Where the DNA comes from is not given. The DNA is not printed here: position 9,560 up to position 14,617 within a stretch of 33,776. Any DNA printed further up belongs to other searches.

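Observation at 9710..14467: Sigma-54 activator with seven tandem GAF sensor domains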

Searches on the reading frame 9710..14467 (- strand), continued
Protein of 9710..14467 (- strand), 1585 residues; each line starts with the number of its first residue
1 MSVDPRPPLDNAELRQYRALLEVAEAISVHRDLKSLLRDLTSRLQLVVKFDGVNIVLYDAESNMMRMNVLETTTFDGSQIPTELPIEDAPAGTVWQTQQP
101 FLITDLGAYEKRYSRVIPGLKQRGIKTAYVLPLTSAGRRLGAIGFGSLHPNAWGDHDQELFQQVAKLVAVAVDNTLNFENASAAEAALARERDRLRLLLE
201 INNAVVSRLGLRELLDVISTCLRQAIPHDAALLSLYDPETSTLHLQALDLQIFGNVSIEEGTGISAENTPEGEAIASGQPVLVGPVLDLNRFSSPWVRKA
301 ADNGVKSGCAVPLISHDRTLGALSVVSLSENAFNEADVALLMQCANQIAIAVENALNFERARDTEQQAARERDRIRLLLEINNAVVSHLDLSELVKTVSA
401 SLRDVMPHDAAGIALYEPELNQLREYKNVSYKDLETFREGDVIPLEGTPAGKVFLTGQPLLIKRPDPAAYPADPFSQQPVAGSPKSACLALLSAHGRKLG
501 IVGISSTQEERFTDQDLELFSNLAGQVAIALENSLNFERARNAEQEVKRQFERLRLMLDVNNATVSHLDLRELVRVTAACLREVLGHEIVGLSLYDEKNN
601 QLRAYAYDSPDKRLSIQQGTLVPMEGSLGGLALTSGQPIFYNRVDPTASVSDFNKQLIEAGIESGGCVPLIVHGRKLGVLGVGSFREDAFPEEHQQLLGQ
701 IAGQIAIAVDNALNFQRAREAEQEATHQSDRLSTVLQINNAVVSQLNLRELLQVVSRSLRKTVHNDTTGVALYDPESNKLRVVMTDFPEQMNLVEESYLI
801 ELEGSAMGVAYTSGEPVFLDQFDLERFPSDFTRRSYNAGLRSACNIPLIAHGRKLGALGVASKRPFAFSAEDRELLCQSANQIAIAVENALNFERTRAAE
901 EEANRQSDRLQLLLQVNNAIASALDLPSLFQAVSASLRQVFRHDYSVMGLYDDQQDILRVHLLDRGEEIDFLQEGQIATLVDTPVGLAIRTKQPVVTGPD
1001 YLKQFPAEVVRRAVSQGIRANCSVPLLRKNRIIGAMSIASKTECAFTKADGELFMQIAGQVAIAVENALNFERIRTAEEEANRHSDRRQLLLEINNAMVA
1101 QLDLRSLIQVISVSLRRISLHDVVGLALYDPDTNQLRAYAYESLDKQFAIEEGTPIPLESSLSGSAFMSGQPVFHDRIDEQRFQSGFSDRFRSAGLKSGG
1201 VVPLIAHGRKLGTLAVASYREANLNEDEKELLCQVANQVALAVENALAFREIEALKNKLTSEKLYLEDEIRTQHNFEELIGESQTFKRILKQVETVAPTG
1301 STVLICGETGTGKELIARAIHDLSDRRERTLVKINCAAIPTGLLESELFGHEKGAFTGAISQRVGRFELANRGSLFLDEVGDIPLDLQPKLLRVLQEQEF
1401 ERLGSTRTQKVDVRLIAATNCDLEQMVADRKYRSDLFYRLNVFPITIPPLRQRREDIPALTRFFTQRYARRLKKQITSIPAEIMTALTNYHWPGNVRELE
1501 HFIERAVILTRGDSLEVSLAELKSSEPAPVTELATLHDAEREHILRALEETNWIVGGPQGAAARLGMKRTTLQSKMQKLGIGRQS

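Call 20: find_encoding_contigs(protein=P0006, flank=10000, max_places=2)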
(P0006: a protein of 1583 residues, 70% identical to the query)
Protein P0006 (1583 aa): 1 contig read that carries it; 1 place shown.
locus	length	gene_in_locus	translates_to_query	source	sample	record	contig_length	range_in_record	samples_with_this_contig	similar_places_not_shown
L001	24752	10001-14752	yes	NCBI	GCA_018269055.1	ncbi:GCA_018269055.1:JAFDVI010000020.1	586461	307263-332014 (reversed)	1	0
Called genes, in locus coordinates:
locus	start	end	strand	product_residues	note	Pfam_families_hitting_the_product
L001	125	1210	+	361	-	PF00561:Abhydrolase_1, PF12146:Hydrolase_4 (faint)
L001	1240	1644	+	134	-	-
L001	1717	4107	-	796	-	PF01804:Penicil_amidase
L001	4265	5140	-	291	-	PF01261:AP_endonuc_2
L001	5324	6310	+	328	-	PF00069:Pkinase, PF07714:PK_Tyr_Ser-Thr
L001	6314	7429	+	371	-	PF02463:SMC_N, PF13175:AAA_15 (weak), PF13476:AAA_23 (weak), PF13304:AAA_21 (faint)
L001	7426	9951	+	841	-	PF02518:HATPase_c, PF00204:DNA_gyraseB, PF01751:Toprim, PF21249:GyrB_hook, PF00986:DNA_gyraseB_C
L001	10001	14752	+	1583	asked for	PF01590:GAF, PF13185:GAF_2, PF01590:GAF, PF13185:GAF_2, PF01590:GAF, PF13185:GAF_2, PF13492:GAF_3, PF01590:GAF, +16 more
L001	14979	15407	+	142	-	-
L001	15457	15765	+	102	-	-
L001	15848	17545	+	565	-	PF02321:OEP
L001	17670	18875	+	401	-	-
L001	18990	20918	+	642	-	PF13476:AAA_23 (faint), PF00005:ABC_tran, PF13304:AAA_21 (weak), PF13732:DrrA1-3_C (faint), PF00005:ABC_tran, PF13304:AAA_21 (weak)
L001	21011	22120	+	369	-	PF12679:ABC2_membrane_2, PF12698:ABC2_membrane_3, PF01061:ABC2_membrane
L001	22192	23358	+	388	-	PF12679:ABC2_membrane_2, PF12698:ABC2_membrane_3, PF01061:ABC2_membrane, PF12730:ABC2_membrane_4 (weak)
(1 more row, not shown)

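Call 21: find_encoding_contigs(protein=P0036, flank=10000, max_places=2)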
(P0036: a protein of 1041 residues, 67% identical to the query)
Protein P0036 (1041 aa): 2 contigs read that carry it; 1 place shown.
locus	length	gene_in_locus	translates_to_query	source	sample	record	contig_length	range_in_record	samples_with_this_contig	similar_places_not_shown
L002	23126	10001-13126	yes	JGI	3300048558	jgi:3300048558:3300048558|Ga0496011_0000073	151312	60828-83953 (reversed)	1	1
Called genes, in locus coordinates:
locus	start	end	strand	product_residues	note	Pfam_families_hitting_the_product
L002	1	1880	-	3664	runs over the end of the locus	-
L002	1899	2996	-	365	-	-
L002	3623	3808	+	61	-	-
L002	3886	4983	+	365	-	PF02463:SMC_N, PF13175:AAA_15 (weak), PF13476:AAA_23 (weak), PF13304:AAA_21 (faint)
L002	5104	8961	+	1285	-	PF02518:HATPase_c, PF00204:DNA_gyraseB, PF14890:Intein_splicing, PF01751:Toprim, PF21249:GyrB_hook, PF00986:DNA_gyraseB_C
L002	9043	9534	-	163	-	-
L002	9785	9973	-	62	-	-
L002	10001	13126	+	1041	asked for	PF01590:GAF, PF13185:GAF_2, PF13492:GAF_3, PF01590:GAF, PF13185:GAF_2, PF13492:GAF_3, PF01590:GAF, PF13185:GAF_2, +10 more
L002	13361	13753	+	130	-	-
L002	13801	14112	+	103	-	PF13466:STAS_2 (weak)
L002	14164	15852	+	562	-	PF02321:OEP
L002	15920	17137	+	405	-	PF25919:BSH_CusB (faint), PF00364:Biotin_lipoyl (faint), PF25917:BSH_RND, PF25984:BSH_YknX (weak), PF25997:BSH_YhbJ (faint), PF25954:Beta-barrel_RND_2 (faint)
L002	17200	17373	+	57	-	-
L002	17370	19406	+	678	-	PF13476:AAA_23 (faint), PF00005:ABC_tran, PF13304:AAA_21 (weak), PF13732:DrrA1-3_C (faint), PF00005:ABC_tran, PF13304:AAA_21 (weak)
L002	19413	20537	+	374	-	PF12679:ABC2_membrane_2, PF12698:ABC2_membrane_3, PF01061:ABC2_membrane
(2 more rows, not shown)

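Call 22: find_encoding_contigs(protein=P0001, flank=10000, max_places=1)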
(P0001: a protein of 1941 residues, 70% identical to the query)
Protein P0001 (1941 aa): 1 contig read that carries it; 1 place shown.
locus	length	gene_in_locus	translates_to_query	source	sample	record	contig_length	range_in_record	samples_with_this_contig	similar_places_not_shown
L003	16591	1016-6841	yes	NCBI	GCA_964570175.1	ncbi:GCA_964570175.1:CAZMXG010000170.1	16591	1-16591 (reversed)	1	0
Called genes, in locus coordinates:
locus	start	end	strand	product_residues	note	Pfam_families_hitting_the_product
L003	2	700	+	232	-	?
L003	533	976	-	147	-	-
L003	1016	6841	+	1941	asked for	PF01590:GAF, PF13185:GAF_2, PF01590:GAF, PF13185:GAF_2, PF13492:GAF_3, PF01590:GAF, PF13185:GAF_2, PF01590:GAF, +23 more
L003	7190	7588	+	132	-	-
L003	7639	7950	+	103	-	-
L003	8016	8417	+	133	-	-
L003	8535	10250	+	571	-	PF02321:OEP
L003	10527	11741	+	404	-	-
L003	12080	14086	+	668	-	PF02463:SMC_N (faint), PF13476:AAA_23 (faint), PF00005:ABC_tran, PF13304:AAA_21 (weak), PF13732:DrrA1-3_C (faint), PF00005:ABC_tran, PF13304:AAA_21 (weak)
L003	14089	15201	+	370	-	PF12679:ABC2_membrane_2, PF12698:ABC2_membrane_3, PF01061:ABC2_membrane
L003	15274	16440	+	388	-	PF12679:ABC2_membrane_2, PF12698:ABC2_membrane_3, PF01061:ABC2_membrane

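Call 23: find_encoding_contigs(protein=P0004, flank=10000, max_places=1)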
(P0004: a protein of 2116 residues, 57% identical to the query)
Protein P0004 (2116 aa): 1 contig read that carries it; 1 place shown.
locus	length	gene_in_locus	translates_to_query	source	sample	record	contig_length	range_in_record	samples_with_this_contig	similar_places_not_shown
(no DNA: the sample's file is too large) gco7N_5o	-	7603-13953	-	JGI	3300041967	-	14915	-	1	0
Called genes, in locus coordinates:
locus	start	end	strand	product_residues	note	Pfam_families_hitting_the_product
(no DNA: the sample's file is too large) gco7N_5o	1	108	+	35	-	?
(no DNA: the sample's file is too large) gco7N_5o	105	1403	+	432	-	PF25919:BSH_CusB (faint), PF25876:HH_MFP_RND (weak), PF25954:Beta-barrel_RND_2, PF25967:RND-MFP_C (faint), PF25989:YknX_C (weak)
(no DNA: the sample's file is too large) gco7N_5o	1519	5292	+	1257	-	PF00873:ACR_tran, PF02355:SecD_SecF_C (faint)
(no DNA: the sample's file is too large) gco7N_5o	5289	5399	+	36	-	-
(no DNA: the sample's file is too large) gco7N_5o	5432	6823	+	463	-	PF00890:FAD_binding_2 (faint), PF01134:GIDA (faint), PF01262:AlaDh_PNT_C (faint), PF07992:Pyr_redox_2, PF12831:FAD_oxidored, PF13738:Pyr_redox_3, PF00070:Pyr_redox, PF02852:Pyr_redox_dim, +6 more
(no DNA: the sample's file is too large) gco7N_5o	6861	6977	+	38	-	-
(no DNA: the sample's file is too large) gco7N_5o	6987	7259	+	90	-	-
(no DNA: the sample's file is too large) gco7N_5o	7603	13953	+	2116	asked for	PF01590:GAF, PF13185:GAF_2, PF13492:GAF_3, PF01590:GAF, PF13185:GAF_2, PF13492:GAF_3, PF01590:GAF, PF13185:GAF_2, +28 more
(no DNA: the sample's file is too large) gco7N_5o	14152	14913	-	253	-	?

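Call 24: find_encoding_contigs(protein=P0013, flank=10000, max_places=1)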
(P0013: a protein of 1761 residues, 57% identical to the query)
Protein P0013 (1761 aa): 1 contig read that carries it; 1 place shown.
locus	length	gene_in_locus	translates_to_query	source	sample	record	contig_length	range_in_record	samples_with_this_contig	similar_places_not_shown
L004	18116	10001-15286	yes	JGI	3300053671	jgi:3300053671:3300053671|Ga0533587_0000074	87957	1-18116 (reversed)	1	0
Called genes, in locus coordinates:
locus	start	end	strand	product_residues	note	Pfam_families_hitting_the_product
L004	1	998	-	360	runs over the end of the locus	PF21320:WHD_Rv2258c, PF00891:Methyltransf_2 (weak), PF13489:Methyltransf_23, PF05175:MTS, PF13847:Methyltransf_31, PF08241:Methyltransf_11, PF08242:Methyltransf_12, PF13649:Methyltransf_25, +3 more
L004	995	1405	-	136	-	-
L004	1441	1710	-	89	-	-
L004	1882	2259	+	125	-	-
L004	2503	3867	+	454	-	PF02321:OEP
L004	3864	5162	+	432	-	PF25876:HH_MFP_RND (weak), PF25954:Beta-barrel_RND_2, PF25967:RND-MFP_C (weak), PF25989:YknX_C (weak)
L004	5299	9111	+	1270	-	PF00873:ACR_tran, PF02355:SecD_SecF_C (faint)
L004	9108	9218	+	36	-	-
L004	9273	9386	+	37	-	-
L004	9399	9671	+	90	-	-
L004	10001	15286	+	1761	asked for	PF01590:GAF, PF13185:GAF_2, PF13492:GAF_3, PF01590:GAF, PF13185:GAF_2, PF13185:GAF_2, PF01590:GAF, PF13492:GAF_3, +22 more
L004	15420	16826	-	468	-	PF03364:Polyketide_cyc, PF01370:Epimerase, PF08338:DUF1731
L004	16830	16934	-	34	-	-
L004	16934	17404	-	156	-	PF07858:LEH (faint), PF07366:SnoaL, PF12680:SnoaL_2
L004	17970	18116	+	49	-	?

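Call 25: find_encoding_contigs(protein=P0081, flank=10000, max_places=1)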
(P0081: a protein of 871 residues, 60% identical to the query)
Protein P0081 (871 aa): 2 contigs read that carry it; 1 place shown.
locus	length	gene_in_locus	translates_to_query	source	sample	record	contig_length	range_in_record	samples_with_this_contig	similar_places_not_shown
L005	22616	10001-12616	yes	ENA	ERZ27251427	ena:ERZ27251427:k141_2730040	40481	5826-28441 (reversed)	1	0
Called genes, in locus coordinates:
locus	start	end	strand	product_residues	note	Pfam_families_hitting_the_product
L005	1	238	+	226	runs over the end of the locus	PF03211:Pectate_lyase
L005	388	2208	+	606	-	-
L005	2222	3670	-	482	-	PF01419:Jacalin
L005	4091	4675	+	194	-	PF07638:Sigma70_ECF, PF08281:Sigma70_r4_2, PF04545:Sigma70_r4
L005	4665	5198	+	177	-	PF00069:Pkinase, PF07714:PK_Tyr_Ser-Thr (weak)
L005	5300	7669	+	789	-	PF00069:Pkinase, PF07714:PK_Tyr_Ser-Thr, PF26549:Tricorn_N, PF07676:PD40, PF26549:Tricorn_N, PF26549:Tricorn_N, PF07676:PD40, PF26549:Tricorn_N, +8 more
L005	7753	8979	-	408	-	PF12708:Pect-lyase_RHGA_epim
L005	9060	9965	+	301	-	-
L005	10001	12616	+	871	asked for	PF01590:GAF, PF13185:GAF_2, PF13492:GAF_3, PF01590:GAF, PF13185:GAF_2, PF01590:GAF, PF13185:GAF_2, PF13492:GAF_3, +7 more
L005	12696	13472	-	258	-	PF02311:AraC_binding (weak), PF00165:HTH_AraC (faint), PF12833:HTH_18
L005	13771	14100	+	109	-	-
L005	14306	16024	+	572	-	PF02321:OEP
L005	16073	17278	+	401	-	PF25919:BSH_CusB (faint), PF00364:Biotin_lipoyl (faint), PF25973:BSH_CzcB (faint), PF25984:BSH_YknX (weak), PF25954:Beta-barrel_RND_2 (faint)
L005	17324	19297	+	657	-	PF00005:ABC_tran, PF13476:AAA_23 (faint), PF13304:AAA_21 (weak), PF13732:DrrA1-3_C (weak), PF00005:ABC_tran, PF13304:AAA_21 (weak)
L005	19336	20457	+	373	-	PF12679:ABC2_membrane_2, PF12698:ABC2_membrane_3, PF01061:ABC2_membrane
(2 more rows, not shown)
